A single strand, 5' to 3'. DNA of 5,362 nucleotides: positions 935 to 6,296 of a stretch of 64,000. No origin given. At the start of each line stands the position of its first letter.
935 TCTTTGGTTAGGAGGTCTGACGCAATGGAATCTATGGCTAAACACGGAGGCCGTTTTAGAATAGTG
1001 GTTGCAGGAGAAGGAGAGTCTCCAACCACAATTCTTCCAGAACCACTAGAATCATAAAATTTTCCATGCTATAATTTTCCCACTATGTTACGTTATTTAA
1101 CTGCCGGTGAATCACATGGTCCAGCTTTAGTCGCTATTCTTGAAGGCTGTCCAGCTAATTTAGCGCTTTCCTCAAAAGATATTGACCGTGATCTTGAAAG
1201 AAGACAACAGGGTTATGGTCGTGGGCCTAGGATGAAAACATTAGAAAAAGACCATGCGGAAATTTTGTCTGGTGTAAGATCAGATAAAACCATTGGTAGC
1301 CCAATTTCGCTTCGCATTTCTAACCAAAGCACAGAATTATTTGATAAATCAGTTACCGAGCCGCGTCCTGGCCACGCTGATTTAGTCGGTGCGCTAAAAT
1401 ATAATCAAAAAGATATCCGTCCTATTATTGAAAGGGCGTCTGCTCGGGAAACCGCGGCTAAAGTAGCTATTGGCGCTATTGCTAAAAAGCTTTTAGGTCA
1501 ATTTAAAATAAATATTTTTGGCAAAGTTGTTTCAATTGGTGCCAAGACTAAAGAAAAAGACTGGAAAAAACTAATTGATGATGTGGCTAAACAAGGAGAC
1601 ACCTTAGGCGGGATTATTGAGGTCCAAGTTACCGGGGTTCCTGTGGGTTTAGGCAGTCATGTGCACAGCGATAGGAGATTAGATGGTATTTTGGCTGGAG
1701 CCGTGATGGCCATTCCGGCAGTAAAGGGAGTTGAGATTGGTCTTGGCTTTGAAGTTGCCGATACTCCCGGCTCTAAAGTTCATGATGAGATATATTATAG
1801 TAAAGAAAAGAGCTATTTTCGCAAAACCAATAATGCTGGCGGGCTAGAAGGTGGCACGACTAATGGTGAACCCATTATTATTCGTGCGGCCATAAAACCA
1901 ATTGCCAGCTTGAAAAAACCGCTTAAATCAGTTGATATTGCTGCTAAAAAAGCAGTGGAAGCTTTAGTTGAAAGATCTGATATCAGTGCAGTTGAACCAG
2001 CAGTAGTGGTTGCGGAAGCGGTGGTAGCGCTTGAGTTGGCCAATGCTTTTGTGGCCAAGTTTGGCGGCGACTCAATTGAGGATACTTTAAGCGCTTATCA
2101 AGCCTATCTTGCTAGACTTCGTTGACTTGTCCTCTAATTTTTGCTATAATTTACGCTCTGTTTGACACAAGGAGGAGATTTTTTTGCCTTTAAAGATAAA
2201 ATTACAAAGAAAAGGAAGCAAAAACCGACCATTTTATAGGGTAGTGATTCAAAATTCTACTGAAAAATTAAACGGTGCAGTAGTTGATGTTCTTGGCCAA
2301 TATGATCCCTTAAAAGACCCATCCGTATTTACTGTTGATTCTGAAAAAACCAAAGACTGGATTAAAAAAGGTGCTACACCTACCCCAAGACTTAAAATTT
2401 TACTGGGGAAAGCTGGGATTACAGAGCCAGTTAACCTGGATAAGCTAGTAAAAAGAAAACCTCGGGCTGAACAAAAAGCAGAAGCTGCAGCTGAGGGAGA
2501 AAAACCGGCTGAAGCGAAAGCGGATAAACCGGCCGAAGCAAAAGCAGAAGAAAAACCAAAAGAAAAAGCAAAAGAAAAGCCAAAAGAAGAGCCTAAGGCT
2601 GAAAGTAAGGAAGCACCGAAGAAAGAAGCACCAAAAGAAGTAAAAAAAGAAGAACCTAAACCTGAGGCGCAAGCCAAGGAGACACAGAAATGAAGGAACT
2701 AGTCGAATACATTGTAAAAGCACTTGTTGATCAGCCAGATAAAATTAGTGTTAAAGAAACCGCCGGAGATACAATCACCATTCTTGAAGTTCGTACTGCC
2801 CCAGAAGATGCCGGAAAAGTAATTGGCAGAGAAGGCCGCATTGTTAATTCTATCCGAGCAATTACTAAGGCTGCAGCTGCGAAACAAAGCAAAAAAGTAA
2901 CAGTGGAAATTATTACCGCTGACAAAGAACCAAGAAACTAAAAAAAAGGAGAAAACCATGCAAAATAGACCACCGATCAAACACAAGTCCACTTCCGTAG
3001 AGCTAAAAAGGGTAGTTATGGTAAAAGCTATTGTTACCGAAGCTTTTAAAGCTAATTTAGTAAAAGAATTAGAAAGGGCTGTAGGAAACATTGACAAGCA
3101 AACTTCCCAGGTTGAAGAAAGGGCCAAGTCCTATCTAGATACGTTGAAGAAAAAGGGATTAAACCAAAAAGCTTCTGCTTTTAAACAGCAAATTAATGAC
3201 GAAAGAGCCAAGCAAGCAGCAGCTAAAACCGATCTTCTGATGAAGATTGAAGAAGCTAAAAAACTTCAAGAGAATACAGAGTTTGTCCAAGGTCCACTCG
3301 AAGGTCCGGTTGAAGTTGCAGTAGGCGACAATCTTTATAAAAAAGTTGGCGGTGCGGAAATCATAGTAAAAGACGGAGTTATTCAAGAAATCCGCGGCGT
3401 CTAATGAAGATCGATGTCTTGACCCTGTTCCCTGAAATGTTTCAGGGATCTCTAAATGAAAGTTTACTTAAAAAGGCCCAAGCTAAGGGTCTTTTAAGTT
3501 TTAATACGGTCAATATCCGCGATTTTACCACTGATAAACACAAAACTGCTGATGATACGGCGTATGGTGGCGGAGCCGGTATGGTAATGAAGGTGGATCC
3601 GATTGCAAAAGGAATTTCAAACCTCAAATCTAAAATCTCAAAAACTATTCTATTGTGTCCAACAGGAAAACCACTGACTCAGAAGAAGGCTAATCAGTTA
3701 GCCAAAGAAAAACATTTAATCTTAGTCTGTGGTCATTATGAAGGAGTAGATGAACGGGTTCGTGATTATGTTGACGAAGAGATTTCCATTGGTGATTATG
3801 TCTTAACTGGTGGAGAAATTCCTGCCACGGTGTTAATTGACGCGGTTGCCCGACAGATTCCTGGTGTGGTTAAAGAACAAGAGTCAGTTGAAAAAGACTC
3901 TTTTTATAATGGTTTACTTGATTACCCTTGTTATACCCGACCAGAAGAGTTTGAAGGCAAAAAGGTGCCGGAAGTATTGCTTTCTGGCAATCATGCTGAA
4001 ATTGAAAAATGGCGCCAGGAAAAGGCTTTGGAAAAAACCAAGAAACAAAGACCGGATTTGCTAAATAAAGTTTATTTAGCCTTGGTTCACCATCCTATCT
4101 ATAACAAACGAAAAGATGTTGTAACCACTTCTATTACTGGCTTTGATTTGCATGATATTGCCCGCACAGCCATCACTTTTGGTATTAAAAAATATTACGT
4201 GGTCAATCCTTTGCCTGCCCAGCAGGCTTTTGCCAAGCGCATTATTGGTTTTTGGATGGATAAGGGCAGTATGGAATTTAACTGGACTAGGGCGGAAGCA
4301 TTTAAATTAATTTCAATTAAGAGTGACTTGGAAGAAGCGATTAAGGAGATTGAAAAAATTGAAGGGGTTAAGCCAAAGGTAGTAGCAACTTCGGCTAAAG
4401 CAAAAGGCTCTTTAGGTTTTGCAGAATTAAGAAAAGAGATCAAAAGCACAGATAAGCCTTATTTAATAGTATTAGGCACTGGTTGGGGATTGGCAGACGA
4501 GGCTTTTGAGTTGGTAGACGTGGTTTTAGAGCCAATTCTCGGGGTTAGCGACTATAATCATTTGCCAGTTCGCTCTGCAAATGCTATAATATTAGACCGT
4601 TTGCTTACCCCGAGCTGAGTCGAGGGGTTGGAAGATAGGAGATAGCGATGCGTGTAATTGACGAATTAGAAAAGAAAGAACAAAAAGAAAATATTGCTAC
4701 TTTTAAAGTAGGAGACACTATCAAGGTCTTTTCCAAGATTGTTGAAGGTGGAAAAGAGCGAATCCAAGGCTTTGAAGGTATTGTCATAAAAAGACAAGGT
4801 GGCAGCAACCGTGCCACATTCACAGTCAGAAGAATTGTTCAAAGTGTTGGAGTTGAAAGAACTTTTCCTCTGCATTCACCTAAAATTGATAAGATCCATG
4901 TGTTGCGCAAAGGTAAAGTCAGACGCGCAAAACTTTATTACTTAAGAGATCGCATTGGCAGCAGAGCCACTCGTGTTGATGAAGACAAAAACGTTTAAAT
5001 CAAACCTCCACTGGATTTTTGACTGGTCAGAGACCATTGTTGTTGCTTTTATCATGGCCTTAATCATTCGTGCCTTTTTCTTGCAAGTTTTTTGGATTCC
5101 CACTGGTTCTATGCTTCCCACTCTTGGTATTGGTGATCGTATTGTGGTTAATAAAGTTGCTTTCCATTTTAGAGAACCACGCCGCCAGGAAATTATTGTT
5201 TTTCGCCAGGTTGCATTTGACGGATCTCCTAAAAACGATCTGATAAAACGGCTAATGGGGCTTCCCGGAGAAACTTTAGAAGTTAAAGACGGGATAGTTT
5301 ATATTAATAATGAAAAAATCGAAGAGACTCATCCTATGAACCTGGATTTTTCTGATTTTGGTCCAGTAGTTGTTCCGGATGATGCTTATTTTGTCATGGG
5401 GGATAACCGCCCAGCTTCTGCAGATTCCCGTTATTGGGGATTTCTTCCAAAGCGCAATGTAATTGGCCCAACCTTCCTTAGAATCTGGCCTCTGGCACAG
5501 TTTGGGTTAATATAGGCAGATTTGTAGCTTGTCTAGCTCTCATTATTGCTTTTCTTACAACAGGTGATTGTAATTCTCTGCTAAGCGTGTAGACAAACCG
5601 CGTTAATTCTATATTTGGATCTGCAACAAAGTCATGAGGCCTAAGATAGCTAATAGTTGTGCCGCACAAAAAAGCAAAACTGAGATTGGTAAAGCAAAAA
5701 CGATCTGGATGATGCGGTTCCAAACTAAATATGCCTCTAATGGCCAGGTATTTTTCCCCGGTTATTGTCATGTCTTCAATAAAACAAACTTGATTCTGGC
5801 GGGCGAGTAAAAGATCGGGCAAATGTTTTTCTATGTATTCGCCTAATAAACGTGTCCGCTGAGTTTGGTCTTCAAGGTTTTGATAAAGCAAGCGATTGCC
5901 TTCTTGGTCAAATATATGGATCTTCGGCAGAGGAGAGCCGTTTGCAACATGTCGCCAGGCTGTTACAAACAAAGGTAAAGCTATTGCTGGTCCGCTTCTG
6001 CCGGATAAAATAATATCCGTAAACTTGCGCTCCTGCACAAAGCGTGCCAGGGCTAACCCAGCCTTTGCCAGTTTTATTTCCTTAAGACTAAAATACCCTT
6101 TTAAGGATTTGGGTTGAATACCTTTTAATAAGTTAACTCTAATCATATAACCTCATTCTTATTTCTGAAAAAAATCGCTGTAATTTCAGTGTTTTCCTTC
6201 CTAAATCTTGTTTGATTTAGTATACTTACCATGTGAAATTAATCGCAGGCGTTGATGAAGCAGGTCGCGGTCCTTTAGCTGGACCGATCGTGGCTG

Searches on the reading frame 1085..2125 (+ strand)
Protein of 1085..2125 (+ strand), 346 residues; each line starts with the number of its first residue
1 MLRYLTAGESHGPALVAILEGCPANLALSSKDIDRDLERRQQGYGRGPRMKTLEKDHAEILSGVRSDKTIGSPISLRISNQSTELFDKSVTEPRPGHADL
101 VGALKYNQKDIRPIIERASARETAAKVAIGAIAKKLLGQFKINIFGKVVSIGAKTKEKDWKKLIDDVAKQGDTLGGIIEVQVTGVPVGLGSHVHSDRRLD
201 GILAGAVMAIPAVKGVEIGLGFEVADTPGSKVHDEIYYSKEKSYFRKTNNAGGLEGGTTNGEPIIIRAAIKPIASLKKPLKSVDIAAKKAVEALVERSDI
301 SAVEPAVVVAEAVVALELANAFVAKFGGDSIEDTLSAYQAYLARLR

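Call 9: find_encoding_contigs(protein=window:1085-2125:+, flank=10000, max_places=6)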
Protein window:1085-2125:+ (346 aa): 13 contigs read that carry it; 6 places shown.
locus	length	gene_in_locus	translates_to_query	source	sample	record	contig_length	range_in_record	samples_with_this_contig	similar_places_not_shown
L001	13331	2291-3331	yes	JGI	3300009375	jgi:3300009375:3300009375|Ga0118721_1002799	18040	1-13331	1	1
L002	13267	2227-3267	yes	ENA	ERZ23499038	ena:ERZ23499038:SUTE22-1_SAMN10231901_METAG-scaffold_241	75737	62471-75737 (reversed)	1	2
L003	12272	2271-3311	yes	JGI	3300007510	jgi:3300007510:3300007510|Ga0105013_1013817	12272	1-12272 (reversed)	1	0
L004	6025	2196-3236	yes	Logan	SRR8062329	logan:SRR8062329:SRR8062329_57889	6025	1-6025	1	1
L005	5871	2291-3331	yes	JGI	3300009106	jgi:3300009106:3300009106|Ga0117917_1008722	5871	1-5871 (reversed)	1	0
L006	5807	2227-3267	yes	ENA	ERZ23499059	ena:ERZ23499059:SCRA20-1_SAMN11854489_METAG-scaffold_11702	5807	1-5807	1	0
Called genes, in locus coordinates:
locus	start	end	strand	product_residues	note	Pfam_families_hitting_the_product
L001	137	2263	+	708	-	PF00990:GGDEF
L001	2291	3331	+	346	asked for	PF01264:Chorismate_synt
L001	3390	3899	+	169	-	PF00886:Ribosomal_S16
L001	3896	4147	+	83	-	PF13083:KH_KhpA-B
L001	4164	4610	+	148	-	PF11068:YlqD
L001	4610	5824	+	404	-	PF01746:tRNA_m1G_MT, PF09936:Methyltrn_RNA_4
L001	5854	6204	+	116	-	PF01245:Ribosomal_L19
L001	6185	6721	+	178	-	PF10502:Peptidase_S26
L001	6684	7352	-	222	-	-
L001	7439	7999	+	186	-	PF01351:RNase_HII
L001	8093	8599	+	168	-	PF10543:ORF6N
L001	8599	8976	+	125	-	-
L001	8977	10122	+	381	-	PF00263:Secretin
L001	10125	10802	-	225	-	PF27030:AbpE_bact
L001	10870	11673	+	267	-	PF01182:Glucosamine_iso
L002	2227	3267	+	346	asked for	PF01264:Chorismate_synt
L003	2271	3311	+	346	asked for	PF01264:Chorismate_synt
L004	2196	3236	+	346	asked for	PF01264:Chorismate_synt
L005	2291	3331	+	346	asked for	PF01264:Chorismate_synt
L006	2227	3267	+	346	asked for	PF01264:Chorismate_synt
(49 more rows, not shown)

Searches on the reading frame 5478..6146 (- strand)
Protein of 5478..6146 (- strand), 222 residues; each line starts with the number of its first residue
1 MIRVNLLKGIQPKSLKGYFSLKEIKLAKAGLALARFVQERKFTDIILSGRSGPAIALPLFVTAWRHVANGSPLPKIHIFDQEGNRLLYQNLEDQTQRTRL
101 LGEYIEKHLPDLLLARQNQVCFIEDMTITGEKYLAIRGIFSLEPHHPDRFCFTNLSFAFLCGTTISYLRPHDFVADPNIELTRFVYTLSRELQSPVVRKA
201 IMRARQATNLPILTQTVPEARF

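Call 6: search_protein_families(library=pfam, proteins=[window:5478-6146:-], max_evalue=0.01)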
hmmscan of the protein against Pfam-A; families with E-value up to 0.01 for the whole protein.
window:5478-6146:- (222 aa): 0 families

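Call 48: search_protein_families(library=ncbifam, proteins=[window:5478-6146:-], max_evalue=0.01)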
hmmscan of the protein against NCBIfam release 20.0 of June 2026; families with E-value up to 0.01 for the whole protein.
window:5478-6146:- (222 aa): 0 families

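Call 49: search_protein_families(library=padloc, proteins=[window:5478-6146:-], max_evalue=0.01)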
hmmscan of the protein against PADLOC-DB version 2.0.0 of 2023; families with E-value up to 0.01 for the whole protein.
window:5478-6146:- (222 aa): 0 families

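Call 61: search_solved_structures(query=window:5478-6146:-, max_evalue=1)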
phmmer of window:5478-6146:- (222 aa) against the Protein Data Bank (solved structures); distinct sequences matched with E-value up to 1: 0.
